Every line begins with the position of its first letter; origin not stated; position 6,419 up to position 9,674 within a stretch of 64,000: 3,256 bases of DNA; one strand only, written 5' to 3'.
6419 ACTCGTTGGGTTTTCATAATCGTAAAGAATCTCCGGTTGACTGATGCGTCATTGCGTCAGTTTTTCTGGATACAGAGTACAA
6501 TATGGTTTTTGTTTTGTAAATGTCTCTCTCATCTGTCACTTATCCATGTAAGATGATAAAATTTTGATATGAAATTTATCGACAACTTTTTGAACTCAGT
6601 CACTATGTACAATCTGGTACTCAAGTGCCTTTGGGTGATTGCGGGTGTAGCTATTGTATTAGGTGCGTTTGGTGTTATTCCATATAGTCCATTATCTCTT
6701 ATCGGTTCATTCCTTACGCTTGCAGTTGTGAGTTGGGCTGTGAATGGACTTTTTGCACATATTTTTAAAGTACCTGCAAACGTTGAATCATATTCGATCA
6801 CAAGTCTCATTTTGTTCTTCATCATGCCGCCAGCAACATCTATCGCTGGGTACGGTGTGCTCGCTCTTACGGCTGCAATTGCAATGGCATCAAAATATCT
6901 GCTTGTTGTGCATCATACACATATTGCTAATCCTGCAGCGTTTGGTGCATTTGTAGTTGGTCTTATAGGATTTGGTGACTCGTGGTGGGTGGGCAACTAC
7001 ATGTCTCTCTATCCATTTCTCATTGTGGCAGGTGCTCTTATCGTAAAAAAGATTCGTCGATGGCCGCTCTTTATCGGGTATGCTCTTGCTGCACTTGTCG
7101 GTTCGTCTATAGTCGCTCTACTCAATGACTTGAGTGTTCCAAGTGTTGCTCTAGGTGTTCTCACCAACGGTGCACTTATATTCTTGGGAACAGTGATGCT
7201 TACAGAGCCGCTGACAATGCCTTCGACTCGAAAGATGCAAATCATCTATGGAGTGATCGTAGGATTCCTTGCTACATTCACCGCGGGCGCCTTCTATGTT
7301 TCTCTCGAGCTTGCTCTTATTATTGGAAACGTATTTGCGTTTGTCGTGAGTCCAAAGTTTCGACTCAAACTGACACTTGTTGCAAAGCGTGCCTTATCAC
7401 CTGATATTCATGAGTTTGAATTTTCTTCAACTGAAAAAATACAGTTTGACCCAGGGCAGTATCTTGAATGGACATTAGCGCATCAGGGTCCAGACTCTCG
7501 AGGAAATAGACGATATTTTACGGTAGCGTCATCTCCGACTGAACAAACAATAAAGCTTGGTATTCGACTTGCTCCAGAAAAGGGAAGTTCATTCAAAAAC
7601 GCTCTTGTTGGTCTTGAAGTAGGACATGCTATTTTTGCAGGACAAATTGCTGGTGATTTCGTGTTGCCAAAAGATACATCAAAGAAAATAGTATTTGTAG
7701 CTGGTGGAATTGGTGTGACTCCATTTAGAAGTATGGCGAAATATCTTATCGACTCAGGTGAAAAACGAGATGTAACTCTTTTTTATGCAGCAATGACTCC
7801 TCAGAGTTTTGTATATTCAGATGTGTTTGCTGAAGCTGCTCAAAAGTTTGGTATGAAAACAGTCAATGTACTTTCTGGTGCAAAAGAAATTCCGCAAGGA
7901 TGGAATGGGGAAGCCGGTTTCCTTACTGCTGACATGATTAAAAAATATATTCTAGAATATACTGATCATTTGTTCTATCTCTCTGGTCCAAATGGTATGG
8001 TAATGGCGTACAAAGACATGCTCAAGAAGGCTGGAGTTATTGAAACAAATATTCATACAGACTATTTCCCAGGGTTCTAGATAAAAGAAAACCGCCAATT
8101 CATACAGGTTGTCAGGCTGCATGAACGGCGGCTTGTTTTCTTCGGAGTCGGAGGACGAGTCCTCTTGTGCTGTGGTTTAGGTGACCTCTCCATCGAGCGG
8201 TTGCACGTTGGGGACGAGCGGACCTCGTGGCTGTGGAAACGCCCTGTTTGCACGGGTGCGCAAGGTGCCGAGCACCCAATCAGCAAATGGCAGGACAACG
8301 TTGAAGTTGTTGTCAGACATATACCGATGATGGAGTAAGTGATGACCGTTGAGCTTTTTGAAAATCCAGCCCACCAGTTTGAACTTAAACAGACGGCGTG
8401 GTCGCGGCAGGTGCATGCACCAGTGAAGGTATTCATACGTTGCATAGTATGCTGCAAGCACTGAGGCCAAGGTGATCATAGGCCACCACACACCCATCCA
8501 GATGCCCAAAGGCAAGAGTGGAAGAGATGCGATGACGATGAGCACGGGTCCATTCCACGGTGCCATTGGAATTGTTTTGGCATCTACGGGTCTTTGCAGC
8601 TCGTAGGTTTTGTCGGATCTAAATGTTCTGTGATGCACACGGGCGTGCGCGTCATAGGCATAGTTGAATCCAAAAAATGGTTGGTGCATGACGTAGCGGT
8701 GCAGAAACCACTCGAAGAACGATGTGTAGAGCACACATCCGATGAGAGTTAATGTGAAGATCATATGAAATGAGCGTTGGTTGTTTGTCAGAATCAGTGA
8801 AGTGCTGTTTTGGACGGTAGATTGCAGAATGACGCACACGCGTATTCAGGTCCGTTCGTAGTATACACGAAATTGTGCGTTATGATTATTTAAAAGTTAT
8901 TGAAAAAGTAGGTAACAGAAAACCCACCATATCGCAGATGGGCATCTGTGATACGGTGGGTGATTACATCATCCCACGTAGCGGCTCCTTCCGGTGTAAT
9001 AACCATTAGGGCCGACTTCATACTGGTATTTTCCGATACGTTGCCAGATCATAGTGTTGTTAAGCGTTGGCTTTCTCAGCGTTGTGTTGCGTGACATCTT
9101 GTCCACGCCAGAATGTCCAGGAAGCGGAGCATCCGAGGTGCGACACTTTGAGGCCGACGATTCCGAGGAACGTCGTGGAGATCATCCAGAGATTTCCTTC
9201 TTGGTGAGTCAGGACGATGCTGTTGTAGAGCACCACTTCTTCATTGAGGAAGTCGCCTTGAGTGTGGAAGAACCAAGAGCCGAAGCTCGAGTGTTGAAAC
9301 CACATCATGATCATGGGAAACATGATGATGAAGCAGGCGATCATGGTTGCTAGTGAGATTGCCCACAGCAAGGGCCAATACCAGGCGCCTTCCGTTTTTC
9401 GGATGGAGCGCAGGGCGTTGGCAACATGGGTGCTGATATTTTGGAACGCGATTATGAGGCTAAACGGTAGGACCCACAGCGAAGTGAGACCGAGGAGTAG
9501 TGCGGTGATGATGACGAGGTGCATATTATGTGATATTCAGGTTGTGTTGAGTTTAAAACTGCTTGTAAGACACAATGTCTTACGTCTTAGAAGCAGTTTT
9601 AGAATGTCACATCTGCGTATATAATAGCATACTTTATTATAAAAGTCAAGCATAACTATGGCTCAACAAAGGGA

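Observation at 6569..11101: Candidate minimal flavin-transfer chain: an RnfD/NqrB-like-FNR fusion, a membrane-anchored FMN-binding protein and ApbE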

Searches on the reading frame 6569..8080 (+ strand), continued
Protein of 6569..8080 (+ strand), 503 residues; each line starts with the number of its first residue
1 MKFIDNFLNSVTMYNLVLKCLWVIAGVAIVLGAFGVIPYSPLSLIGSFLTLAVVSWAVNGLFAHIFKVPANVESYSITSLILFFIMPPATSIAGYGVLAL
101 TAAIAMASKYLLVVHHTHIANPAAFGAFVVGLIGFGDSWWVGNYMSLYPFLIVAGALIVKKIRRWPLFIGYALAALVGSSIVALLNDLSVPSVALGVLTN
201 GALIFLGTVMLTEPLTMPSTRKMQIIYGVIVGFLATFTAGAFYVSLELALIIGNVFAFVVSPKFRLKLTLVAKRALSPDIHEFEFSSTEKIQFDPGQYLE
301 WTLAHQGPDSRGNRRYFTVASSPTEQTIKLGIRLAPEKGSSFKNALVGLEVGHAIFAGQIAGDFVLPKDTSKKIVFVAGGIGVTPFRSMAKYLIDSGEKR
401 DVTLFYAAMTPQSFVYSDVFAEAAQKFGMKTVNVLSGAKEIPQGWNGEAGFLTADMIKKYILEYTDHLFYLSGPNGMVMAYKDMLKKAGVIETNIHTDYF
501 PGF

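Call 35: predict_structure(alignment_id=A1)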
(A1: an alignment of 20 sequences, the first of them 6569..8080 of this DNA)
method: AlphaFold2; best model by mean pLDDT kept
length: 503 residues; sequences in the alignment: 20
mean_pLDDT: 86.2   pTM: 0.74
mean pLDDT of the five models: 86.2, 86.0, 84.8, 83.6, 83.3
residues with pLDDT >= 90: 236; 70-90: 235; 50-70: 29; < 50: 3
segments of 3 or more residues with pLDDT < 50: 501-503
pLDDT, mean of each block of 10 residues (from residue 1): 74 83 94 91 96 96 84 88 92 94 93 79 91 75 84 90 86 90 84 80 88 75 90 82 83 88 80 90 87 82 67 72 89 73 86 84 84 92 92 93 93 91 95 87 87 92 92 85 94 82 42
secondary structure, 60 per line:
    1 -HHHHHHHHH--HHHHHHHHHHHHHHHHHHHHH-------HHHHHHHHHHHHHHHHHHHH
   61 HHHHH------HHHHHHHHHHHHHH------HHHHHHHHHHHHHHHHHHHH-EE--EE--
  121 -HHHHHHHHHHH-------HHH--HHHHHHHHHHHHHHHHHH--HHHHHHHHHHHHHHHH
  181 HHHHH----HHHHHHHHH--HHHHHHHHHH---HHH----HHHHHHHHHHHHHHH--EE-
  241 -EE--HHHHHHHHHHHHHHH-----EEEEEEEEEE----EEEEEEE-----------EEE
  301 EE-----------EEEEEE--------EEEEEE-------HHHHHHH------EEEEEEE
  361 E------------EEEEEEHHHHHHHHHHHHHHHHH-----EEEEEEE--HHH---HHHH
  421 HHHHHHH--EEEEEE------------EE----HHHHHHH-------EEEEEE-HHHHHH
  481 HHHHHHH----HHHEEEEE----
elements in order: H2-10 H13-33 H41-65 H72-85 H92-111 H122-132 H145-162 H165-185 H190-198 H201-210 H221-235 H246-260 E266-275 E280-286 E298-302 E314-319 E328-333 H341-347 E354-361 E374-379 H380-396 E402-408 H417-427 E430-435 H454-460 E468-473 H475-487 E495-499
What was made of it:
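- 6569..7363 (+): Membrane domain (aa 1-265), predicted N-in/C-in with 10 TM helices. The outward TM5-TM6 loop (aa 133-144) is short and lacks the flavinylated Thr of RnfD/NqrB. Helices from the AF2 model (call 35).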

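Call 39: fold_search(model_id=the predicted structure, library=pdb)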
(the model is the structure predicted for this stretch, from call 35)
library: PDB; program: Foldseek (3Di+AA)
matches with E <= 10: 1310; with E <= 0.001: 325
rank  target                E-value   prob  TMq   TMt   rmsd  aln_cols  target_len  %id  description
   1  1gvh                  1.7e-16  1.00  0.45  0.56  14.6       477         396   15  The X-ray structure of ferric Escherichia coli flavohemoglobin reveals an unespected geometry of the distal heme pocket (released 2002-08-06)
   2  6o0a                  1.2e-15  1.00  0.44  0.57  14.7       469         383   15  Crystal structure of flavohemoglobin from Malassezia yamatoensis with bound FAD and heme determined by iron SAD phasing (released 2019-03-06)
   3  4wqm                  1.3e-15  1.00  0.40  0.60   3.6       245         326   26  Structure of the toluene 4-monooxygenase NADH oxidoreductase T4moF, K270S K271S variant (released 2015-09-09)
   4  5ogx                  4.7e-15  1.00  0.43  0.63   2.4       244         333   24  Crystal structure of Amycolatopsis cytochrome P450 reductase GcoB. (released 2018-07-04)
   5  4eh1_B                1.9e-14  1.00  0.42  0.85   2.7       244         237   19  Crystal Structure of the Flavohem-like-FAD/NAD Binding Domain of Nitric Oxide Dioxygenase from Vibrio cholerae O1 biov (released 2012-04-25)
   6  8qt6                  2.2e-14  1.00  0.35  0.43  15.3       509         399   15  Cryo-EM structure of Streptococcus pneumoniae NADPH oxidase (released 2024-07-24)
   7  7c3a_C                2.3e-14  1.00  0.41  0.61   3.2       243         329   26  Ferredoxin reductase in carbazole 1,9a-dioxygenase (released 2021-05-26)
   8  8qta                  2.4e-14  1.00  0.38  0.47  17.0       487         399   15  Cryo-EM structure of Streptococcus pneumoniae NADPH oxidase F397A mutant in complex with NADPH (released 2024-07-24)
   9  4eh1_A                5.8e-14  1.00  0.42  0.85   2.6       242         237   19  Crystal Structure of the Flavohem-like-FAD/NAD Binding Domain of Nitric Oxide Dioxygenase from Vibrio cholerae O1 biov (released 2012-04-25)
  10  7qty                  6.1e-14  1.00  0.42  0.74   4.7       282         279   22  X-ray structure of FAD domain of NqrF of Klebsiella pneumoniae (released 2022-02-09)
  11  1qfj_A                7.7e-14  1.00  0.38  0.81   3.4       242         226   20  CRYSTAL STRUCTURE OF NAD(P)H:FLAVIN OXIDOREDUCTASE FROM ESCHERICHIA COLI (released 1999-06-01)
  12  4g1v                  9.4e-14  1.00  0.45  0.56  13.2       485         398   13  X-ray structure of yeast flavohemoglobin (released 2012-11-14)
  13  2r6h_D                9.9e-14  1.00  0.42  0.72   4.6       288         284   22  Crystal structure of the domain comprising the NAD binding and the FAD binding regions of the NADH:ubiquinone oxidored (released 2007-09-11)
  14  2r6h_C                1.1e-13  1.00  0.43  0.72   4.7       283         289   21  Crystal structure of the domain comprising the NAD binding and the FAD binding regions of the NADH:ubiquinone oxidored (released 2007-09-11)
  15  7qu3                  1.5e-13  1.00  0.42  0.73   4.7       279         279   22  X-ray structure of FAD domain of NqrF of Pseudomonas aeruginosa (released 2022-02-09)
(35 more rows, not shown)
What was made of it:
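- Tried and rejected: Whole-chain Foldseek of the fusion (call 39).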

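Call 45: search_protein_families(library=pfam, alignment_id=A4, max_evalue=0.01)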
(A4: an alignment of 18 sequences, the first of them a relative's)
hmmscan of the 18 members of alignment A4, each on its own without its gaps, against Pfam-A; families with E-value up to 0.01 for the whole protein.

A. member 1, L064:3139-3702:+ (188 aa): 2 families
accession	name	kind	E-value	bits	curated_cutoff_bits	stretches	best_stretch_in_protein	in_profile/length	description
PF04205.19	FMN_bind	-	4.8e-11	43.6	22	1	109-184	2-77/77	FMN-binding domain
PF21827.1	New_glue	-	0.0097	16.1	31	0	24-94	5-67/94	New glue protein family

B. families by the number of members that match (of 18 scanned): 4 families
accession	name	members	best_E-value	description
PF04205.19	FMN_bind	18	1.7e-11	FMN-binding domain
PF05887.16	Trypan_PARP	1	0.00055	Procyclic acidic repetitive protein (PARP)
PF06678.16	DUF1179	1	0.0088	Protein of unknown function (DUF1179)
PF21827.1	New_glue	1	0.0097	New glue protein family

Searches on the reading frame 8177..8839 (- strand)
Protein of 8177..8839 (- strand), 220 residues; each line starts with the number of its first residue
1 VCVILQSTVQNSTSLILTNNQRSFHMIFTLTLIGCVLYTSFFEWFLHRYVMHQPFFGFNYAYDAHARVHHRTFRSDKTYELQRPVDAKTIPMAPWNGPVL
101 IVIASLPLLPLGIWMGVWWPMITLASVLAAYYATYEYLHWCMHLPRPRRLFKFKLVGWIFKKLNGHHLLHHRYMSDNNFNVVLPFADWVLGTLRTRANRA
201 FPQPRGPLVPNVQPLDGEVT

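Call 3: search_protein_families(library=pfam, proteins=[window:8177-8839:-], max_evalue=0.01)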
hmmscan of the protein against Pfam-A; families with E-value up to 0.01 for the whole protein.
window:8177-8839:- (220 aa): 1 family
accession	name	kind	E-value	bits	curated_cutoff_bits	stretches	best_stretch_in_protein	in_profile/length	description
PF04116.19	FA_hydroxylase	-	3.9e-10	40.7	31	1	33-192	2-132/132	Fatty acid hydroxylase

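Call 4: search_protein_families(library=ncbifam, proteins=[window:8177-8839:-], max_evalue=0.01)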
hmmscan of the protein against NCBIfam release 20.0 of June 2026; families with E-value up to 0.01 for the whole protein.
window:8177-8839:- (220 aa): 1 family
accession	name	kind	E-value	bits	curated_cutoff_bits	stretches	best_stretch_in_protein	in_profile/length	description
NF047868.1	TrhA_N_extend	domain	5.3e-09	36.1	200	1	23-193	38-227/269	TrhA extension/companion domain-containing protein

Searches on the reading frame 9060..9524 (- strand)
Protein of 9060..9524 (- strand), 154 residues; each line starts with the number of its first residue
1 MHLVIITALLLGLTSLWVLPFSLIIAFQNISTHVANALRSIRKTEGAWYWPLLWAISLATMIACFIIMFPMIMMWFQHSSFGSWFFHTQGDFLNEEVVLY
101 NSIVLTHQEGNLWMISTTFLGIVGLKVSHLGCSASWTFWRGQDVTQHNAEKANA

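Call 3: search_protein_families(library=pfam, proteins=[window:9060-9524:-], max_evalue=0.01)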
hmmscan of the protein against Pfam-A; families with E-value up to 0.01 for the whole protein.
window:9060-9524:- (154 aa): 0 families

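Call 4: search_protein_families(library=ncbifam, proteins=[window:9060-9524:-], max_evalue=0.01)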
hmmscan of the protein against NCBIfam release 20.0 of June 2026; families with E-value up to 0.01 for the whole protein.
window:9060-9524:- (154 aa): 0 families

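Call 5: search_protein_families(library=pfam, proteins=[window:9060-9524:-], max_evalue=10)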
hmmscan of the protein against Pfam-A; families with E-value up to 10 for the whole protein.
window:9060-9524:- (154 aa): 1 family
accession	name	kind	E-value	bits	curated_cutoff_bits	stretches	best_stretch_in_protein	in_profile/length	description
PF19666.4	DUF6169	-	0.23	12.1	27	1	73-118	43-89/92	Family of unknown function (DUF6169)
